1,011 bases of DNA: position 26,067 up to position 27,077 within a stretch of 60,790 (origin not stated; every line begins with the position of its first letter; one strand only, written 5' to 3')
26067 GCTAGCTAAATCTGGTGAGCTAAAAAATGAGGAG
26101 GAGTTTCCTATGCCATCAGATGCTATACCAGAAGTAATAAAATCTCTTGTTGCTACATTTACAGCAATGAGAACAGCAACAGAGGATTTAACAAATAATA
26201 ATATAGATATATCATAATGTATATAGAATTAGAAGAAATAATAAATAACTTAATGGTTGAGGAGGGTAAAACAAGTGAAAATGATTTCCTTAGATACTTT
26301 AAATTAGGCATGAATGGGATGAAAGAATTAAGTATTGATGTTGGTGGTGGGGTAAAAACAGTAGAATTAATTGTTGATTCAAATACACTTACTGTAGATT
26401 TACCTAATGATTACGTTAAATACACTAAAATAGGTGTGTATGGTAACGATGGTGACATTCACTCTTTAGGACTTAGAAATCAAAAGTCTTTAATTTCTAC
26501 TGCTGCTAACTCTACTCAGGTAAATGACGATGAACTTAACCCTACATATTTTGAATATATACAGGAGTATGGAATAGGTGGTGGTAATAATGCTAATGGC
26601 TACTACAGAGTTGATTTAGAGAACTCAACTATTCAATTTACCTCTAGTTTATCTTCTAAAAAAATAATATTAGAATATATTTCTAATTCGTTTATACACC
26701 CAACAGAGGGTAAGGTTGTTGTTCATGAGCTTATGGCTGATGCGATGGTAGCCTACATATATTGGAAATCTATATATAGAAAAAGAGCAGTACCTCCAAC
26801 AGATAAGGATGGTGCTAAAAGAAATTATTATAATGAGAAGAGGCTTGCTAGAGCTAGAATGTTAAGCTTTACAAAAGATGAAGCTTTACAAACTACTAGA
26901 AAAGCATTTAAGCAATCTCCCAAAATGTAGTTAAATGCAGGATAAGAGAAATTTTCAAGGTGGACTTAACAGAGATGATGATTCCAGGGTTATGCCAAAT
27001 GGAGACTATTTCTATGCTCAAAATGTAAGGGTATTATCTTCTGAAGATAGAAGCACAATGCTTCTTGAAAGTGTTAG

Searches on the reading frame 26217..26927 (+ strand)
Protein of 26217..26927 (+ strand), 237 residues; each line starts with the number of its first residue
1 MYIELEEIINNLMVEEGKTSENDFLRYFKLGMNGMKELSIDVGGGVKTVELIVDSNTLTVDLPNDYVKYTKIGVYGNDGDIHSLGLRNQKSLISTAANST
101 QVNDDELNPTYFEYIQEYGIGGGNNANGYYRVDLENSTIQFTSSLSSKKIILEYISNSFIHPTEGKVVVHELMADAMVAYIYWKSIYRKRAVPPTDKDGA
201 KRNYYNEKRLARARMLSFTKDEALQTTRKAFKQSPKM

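Call 8: search_protein_families(library=phrogs, proteins=[window:26217-26927:+], max_evalue=0.001)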
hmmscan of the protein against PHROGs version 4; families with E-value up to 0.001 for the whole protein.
window:26217-26927:+ (237 aa): 1 family
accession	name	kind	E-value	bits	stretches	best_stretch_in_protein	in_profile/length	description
phrog_13977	-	head and packaging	3.3e-35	122.8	2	123-225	168-271/273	virion structural protein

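Call 58: search_protein_families(library=pfam, proteins=[window:26217-26927:+], max_evalue=0.01)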
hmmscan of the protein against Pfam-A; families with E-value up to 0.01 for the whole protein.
window:26217-26927:+ (237 aa): 0 families
